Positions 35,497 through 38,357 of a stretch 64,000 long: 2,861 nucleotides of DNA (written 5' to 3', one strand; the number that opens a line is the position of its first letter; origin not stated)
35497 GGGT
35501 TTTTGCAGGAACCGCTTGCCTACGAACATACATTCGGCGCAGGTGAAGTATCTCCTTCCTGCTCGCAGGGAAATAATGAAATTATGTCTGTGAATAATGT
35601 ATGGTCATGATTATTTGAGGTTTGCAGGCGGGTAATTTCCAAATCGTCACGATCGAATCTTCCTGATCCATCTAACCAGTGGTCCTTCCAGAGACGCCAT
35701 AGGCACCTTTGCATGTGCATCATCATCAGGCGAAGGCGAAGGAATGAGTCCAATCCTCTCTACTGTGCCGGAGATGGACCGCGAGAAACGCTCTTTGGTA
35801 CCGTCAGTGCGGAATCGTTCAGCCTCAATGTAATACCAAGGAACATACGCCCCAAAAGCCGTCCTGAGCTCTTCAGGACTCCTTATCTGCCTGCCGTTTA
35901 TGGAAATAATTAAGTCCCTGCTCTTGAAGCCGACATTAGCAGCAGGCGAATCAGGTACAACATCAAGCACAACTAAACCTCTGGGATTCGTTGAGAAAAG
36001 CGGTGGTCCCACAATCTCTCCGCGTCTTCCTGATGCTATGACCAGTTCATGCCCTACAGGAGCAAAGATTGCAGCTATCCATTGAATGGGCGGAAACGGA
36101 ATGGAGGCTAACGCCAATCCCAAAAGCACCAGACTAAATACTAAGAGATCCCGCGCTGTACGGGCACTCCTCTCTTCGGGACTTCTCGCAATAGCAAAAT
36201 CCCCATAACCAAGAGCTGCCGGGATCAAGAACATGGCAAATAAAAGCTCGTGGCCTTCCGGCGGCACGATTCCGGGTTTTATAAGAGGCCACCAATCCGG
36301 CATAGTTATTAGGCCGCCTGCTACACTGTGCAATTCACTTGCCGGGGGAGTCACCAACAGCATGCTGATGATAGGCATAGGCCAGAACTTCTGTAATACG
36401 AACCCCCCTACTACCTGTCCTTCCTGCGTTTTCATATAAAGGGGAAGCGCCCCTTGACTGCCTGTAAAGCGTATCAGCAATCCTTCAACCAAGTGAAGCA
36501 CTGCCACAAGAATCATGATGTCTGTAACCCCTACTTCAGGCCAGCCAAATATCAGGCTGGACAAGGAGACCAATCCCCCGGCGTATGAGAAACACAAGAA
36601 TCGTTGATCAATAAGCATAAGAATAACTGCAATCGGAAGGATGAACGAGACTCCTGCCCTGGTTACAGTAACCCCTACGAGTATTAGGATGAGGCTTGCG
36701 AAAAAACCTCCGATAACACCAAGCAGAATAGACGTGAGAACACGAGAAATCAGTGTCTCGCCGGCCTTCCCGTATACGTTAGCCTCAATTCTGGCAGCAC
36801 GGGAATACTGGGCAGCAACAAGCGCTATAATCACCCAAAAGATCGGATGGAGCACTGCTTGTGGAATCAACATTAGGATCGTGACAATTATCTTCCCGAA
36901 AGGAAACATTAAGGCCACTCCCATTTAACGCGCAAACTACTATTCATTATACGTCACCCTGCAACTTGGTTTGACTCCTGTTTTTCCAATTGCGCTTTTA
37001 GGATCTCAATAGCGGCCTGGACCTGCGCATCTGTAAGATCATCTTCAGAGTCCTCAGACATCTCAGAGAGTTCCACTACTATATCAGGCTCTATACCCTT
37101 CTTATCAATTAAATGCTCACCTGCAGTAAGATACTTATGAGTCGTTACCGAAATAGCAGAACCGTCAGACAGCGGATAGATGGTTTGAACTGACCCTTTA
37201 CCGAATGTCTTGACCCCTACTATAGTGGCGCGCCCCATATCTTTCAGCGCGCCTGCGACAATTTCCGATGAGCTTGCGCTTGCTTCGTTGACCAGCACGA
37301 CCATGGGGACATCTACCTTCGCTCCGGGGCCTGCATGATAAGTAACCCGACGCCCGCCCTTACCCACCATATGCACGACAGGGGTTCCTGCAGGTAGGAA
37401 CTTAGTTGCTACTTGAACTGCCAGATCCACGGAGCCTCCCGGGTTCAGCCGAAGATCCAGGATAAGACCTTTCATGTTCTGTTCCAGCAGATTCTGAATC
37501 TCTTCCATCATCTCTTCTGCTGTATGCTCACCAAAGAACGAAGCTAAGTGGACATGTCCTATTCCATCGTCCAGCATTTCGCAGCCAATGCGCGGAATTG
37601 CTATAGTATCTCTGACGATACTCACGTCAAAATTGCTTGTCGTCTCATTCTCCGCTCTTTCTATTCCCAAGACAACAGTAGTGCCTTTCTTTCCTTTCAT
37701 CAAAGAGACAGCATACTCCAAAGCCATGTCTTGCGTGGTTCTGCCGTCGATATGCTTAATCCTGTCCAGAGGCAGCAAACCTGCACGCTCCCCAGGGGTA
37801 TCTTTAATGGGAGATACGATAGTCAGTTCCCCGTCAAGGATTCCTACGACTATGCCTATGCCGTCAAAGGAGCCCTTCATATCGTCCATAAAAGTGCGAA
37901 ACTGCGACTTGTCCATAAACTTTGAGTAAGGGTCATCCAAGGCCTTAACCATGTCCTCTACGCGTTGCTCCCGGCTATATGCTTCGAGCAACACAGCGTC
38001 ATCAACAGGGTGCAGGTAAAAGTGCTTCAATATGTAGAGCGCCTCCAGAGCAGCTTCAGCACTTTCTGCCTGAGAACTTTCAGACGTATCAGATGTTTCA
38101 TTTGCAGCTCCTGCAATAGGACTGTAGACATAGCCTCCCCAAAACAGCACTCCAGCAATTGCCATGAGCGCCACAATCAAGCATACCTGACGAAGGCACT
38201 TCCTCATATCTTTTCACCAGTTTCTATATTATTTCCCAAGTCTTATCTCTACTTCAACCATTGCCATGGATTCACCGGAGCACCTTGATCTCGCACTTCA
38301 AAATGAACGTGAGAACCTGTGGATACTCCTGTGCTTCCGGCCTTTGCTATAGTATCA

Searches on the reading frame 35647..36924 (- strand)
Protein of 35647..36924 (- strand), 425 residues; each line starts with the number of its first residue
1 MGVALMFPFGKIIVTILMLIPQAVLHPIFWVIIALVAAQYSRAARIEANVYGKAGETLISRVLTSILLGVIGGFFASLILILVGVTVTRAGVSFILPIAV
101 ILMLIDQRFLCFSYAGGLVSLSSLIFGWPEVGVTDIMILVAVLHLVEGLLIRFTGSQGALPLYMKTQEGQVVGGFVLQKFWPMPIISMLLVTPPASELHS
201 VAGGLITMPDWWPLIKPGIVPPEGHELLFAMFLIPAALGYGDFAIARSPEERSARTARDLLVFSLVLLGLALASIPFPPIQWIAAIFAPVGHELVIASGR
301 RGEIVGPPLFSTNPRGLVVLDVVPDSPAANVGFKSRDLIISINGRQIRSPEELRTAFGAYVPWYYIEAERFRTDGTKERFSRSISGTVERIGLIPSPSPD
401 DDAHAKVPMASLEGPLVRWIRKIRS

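Call 35: search_protein_families(library=pfam, max_evalue=0.00001, proteins=[window:35647-36924:-])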
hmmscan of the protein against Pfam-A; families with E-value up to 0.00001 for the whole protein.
window:35647-36924:- (425 aa): 2 families
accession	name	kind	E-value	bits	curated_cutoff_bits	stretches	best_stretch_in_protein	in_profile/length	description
PF17820.7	PDZ_6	-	1.7e-09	37.7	27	1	318-354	1-37/54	PDZ domain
PF13180.12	PDZ_2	-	8.8e-08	32.8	27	1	312-356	9-53/80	PDZ domain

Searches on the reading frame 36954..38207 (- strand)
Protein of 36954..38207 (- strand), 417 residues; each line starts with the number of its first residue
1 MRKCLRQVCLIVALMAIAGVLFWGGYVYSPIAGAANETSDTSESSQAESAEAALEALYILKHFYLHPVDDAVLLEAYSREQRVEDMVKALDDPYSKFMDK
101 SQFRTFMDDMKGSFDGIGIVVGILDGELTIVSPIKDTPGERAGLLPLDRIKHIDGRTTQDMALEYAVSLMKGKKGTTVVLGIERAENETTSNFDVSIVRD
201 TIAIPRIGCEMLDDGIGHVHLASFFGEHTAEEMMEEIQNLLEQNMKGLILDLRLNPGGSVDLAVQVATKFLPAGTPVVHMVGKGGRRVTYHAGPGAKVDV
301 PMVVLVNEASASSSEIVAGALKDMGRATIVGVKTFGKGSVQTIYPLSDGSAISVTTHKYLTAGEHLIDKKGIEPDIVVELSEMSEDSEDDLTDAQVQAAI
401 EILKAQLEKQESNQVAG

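Call 35: search_protein_families(library=pfam, max_evalue=0.00001, proteins=[window:36954-38207:-])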
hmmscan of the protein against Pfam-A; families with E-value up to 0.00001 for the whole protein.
window:36954-38207:- (417 aa): 5 families
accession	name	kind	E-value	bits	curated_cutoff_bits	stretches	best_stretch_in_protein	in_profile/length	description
PF03572.23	Peptidase_S41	-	3.4e-51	173.6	24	1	216-378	2-165/165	Peptidase family S41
PF13180.12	PDZ_2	-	1.5e-08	35.2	27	1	117-195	3-78/80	PDZ domain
PF17820.7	PDZ_6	-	4.9e-07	29.8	27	1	130-184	2-54/54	PDZ domain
PF22694.1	CtpB_N-like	-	5.1e-06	27.3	27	1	36-100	24-83/85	Activating protease CtpB N-terminal domain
PF00595.29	PDZ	-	5.6e-06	27.1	23.2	0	111-182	8-80/81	PDZ domain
